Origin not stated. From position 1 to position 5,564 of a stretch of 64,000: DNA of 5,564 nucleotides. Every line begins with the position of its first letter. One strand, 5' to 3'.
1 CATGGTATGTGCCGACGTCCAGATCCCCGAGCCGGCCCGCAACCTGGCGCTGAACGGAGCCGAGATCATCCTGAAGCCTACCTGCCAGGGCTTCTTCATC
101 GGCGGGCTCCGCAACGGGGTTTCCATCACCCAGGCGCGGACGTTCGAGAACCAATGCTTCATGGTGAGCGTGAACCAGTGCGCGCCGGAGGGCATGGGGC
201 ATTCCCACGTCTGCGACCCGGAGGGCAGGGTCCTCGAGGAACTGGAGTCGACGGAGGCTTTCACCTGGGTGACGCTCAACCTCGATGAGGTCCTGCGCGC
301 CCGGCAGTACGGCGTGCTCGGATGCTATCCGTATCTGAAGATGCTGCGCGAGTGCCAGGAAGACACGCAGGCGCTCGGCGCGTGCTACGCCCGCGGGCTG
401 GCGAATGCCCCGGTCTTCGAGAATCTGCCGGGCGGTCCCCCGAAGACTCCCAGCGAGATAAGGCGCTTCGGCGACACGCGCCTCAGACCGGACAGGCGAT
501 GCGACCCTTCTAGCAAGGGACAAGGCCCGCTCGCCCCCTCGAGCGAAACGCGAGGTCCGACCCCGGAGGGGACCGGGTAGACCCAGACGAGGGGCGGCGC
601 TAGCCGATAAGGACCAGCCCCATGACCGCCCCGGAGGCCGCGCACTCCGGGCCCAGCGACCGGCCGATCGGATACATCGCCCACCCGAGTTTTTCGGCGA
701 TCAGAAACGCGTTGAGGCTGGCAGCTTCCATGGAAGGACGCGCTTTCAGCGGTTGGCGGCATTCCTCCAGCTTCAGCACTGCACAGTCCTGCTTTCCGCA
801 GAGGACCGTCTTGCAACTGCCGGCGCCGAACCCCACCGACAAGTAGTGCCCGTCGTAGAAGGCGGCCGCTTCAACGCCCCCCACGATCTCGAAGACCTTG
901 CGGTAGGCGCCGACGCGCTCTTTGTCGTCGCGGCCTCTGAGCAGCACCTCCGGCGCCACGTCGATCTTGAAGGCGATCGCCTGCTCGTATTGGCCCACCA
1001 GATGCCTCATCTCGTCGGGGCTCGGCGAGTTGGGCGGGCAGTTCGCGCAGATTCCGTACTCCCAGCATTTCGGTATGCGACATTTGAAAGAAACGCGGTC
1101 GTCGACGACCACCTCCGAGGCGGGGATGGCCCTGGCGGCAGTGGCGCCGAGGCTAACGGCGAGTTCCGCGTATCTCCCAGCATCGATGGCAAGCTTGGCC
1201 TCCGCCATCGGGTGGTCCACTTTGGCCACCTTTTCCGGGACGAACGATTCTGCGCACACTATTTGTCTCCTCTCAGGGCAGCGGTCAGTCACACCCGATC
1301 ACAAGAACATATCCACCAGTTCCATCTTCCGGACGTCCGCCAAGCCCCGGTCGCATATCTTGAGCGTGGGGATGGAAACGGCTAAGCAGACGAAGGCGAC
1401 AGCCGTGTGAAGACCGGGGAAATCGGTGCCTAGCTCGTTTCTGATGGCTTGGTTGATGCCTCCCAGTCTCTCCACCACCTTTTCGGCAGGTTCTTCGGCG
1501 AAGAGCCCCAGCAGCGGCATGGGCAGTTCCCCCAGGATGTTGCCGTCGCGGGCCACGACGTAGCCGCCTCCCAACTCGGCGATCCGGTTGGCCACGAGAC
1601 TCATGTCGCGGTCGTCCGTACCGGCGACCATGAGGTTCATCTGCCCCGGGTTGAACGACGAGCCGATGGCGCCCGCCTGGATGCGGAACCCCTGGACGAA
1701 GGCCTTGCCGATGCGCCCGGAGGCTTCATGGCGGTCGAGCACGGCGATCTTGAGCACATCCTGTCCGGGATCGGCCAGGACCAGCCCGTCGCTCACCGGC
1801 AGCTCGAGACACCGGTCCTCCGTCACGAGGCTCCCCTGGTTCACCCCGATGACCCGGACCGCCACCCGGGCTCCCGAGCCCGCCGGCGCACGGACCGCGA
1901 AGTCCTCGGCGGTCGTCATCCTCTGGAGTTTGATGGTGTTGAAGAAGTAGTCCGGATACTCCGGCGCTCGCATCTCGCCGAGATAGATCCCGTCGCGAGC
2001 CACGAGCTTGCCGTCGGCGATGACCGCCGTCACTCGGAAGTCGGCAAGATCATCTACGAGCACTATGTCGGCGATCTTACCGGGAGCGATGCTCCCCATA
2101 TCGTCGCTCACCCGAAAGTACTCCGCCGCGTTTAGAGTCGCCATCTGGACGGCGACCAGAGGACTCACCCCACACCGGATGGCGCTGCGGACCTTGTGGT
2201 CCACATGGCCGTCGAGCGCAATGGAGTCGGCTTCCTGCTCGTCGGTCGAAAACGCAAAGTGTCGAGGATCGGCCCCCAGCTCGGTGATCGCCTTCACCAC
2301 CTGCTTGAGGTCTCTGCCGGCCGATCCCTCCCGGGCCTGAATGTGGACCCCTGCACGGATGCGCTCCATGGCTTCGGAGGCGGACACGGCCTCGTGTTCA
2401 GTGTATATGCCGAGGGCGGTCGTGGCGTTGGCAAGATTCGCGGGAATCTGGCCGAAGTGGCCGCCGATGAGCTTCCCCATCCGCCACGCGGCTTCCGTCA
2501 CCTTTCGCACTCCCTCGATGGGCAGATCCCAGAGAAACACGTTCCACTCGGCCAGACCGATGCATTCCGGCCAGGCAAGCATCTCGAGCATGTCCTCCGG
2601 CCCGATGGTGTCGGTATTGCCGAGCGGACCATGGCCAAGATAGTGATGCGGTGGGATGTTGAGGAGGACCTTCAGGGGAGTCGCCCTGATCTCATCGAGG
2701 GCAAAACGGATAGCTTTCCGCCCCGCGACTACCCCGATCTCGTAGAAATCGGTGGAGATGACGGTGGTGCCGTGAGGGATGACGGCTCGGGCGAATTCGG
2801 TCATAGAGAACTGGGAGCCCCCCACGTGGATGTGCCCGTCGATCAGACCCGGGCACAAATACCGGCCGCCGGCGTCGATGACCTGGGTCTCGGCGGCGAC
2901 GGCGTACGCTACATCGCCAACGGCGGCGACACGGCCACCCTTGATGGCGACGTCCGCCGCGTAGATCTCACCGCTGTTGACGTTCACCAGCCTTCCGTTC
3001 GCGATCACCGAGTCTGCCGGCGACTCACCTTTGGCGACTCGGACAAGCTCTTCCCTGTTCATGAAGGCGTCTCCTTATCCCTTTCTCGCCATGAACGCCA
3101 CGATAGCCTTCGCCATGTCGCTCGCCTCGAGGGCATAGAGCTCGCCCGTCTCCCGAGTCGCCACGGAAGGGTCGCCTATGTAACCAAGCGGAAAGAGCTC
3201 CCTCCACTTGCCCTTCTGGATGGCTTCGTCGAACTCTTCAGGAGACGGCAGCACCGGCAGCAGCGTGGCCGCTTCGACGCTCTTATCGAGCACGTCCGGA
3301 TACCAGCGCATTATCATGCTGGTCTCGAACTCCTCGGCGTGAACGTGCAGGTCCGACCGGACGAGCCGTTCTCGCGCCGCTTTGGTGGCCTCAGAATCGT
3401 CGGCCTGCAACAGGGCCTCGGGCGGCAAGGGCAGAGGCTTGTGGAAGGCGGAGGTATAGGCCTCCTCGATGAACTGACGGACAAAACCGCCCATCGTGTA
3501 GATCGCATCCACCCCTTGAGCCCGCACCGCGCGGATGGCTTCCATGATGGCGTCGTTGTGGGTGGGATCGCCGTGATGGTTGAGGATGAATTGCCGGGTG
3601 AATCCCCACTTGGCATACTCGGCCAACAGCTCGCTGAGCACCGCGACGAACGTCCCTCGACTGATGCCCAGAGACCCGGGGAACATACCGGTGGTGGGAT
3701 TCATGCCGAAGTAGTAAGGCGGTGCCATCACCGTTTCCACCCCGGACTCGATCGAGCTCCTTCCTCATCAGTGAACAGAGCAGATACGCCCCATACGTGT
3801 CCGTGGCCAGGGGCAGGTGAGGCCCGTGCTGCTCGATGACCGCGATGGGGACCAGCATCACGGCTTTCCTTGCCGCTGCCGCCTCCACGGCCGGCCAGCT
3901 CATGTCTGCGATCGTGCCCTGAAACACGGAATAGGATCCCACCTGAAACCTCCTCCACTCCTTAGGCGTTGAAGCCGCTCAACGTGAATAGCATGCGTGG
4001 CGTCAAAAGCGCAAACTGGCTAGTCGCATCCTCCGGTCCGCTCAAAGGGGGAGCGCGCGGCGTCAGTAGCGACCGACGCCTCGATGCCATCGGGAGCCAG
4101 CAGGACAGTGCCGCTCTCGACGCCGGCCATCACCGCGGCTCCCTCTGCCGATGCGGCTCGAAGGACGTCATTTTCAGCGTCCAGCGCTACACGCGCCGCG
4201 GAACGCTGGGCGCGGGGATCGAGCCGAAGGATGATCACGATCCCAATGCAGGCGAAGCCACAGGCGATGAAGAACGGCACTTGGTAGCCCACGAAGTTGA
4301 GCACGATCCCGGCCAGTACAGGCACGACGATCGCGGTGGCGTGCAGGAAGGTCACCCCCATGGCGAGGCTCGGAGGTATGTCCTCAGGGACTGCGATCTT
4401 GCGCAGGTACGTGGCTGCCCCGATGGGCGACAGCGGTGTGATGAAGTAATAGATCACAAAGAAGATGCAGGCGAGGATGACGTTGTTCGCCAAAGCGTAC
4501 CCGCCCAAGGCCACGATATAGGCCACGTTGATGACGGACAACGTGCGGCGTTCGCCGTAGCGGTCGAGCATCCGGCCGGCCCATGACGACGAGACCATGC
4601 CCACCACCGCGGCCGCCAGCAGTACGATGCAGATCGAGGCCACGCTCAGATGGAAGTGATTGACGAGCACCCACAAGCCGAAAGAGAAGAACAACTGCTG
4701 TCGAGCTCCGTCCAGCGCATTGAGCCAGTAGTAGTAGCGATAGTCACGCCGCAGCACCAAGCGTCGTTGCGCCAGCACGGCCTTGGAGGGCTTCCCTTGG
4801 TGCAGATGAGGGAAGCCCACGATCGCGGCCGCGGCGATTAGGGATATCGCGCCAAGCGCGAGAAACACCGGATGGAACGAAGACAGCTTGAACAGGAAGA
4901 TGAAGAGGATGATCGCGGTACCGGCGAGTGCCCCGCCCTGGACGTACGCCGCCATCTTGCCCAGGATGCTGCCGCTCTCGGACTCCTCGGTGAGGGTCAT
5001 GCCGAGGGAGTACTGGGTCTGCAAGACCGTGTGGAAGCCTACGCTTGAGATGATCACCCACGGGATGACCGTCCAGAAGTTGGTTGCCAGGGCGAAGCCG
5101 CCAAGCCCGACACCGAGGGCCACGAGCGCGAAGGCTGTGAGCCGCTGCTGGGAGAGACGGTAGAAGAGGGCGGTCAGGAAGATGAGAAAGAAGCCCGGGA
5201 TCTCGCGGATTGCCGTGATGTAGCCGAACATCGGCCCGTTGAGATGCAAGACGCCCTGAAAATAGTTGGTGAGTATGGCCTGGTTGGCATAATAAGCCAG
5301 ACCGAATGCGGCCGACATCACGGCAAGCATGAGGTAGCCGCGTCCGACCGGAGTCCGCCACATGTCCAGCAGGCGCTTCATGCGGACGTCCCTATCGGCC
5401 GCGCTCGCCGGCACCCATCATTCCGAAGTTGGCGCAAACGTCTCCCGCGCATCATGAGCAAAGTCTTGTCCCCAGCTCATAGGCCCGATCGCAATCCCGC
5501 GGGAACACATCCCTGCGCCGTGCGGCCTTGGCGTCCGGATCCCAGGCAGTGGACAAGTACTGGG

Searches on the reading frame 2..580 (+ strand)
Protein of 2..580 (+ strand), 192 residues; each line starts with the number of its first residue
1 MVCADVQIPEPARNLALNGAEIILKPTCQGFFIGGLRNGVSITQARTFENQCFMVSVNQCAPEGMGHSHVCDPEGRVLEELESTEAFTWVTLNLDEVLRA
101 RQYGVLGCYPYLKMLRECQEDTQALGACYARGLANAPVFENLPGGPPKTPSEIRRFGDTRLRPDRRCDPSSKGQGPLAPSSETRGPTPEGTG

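Call 57: search_protein_families(library=pfam, proteins=[window:2-580:+], max_evalue=0.001)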
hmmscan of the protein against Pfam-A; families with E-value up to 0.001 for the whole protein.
window:2-580:+ (192 aa): 1 family
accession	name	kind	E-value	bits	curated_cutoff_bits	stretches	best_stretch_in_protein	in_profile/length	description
PF00795.27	CN_hydrolase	-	5.4e-12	46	23.2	1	1-97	147-251/256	Carbon-nitrogen hydrolase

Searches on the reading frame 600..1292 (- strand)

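Call 18: search_protein_families(library=pfam, proteins=[window:600-1292:-], max_evalue=0.001)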
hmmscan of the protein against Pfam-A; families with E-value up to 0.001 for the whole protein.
window:600-1292:- (230 aa): 1 family
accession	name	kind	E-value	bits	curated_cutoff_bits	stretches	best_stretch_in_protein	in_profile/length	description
PF10050.14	DUF2284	-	8.4e-31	107.3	25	1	55-228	2-160/161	Predicted metal-binding protein (DUF2284)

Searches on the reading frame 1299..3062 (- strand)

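Call 18: search_protein_families(library=pfam, proteins=[window:1299-3062:-], max_evalue=0.001)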
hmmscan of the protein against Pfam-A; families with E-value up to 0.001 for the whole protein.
window:1299-3062:- (587 aa): 3 families
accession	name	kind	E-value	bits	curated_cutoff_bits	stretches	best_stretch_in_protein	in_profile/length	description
PF13382.11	Adenine_deam_C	-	1.6e-46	158.2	27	1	412-580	2-168/169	Adenine deaminase C-terminal domain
PF01979.26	Amidohydro_1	-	4.2e-22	79.3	25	1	214-354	194-345/345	Amidohydrolase family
PF07969.17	Amidohydro_3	-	1.7e-12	48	29.7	2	60-87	1-28/472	Amidohydrolase family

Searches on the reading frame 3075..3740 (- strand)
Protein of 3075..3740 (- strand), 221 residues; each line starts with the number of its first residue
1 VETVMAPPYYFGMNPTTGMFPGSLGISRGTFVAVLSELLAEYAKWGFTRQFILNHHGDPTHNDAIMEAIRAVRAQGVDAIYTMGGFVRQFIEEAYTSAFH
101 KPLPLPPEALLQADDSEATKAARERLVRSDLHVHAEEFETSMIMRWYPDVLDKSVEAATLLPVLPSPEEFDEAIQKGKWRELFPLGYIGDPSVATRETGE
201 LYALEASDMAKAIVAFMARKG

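Call 18: search_protein_families(library=pfam, proteins=[window:3075-3740:-], max_evalue=0.001)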
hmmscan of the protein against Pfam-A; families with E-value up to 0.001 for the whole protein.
window:3075-3740:- (221 aa): 1 family
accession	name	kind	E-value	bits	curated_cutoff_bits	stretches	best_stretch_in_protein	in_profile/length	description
PF02633.19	Creatininase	-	9.4e-29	100.9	31.3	1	3-205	56-229/238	Creatinine amidohydrolase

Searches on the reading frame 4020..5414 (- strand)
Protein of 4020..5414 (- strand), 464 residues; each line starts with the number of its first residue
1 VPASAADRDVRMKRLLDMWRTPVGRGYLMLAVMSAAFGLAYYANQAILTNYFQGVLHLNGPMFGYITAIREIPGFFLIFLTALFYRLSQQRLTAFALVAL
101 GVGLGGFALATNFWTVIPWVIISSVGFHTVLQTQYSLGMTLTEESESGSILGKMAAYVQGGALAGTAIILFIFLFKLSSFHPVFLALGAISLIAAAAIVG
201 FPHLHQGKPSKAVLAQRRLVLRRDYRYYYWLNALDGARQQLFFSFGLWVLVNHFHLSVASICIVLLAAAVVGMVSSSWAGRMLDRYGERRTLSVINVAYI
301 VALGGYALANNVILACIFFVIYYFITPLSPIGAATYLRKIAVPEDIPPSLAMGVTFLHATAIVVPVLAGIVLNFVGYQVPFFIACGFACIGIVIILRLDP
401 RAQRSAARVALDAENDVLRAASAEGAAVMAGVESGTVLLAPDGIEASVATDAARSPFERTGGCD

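Call 18: search_protein_families(library=pfam, proteins=[window:4020-5414:-], max_evalue=0.001)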
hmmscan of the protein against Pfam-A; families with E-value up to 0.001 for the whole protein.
window:4020-5414:- (464 aa): 1 family
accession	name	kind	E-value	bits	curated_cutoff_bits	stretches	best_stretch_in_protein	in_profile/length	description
PF07690.21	MFS_1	-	1.7e-25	90.1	33.4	2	241-407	14-182/347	Major Facilitator Superfamily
